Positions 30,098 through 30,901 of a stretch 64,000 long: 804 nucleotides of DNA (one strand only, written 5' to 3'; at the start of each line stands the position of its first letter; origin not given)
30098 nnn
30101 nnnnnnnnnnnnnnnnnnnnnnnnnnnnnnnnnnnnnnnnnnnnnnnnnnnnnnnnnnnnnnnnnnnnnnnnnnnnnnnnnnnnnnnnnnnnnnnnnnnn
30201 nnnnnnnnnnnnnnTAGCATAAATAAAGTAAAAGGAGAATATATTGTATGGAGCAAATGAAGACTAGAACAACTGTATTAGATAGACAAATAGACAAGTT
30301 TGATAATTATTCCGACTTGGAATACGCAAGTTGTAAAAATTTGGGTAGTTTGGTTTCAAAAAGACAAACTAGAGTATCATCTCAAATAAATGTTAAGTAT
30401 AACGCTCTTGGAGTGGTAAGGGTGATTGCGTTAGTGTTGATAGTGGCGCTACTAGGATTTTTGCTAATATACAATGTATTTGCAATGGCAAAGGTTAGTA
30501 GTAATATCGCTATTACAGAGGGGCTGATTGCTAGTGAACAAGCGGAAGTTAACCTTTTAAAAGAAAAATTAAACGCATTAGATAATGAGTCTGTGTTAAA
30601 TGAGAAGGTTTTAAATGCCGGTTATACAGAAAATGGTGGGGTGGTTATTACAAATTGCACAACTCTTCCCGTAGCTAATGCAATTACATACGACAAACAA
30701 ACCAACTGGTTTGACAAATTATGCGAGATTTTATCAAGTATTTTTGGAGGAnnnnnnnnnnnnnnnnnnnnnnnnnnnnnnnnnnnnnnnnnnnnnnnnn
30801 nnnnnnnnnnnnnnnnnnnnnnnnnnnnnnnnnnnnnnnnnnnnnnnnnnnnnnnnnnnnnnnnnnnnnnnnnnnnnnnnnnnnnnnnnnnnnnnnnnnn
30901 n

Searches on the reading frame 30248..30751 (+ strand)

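Call 59: search_protein_families(library=pfam, proteins=[window:30248-30751:+], max_evalue=0.01)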
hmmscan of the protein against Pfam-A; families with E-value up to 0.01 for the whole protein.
window:30248-30751:+ (168 aa): 1 family
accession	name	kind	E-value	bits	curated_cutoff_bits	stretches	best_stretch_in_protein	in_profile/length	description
PF04977.20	DivIC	-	0.0072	16.6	28.9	0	62-120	1-60/80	Septum formation initiator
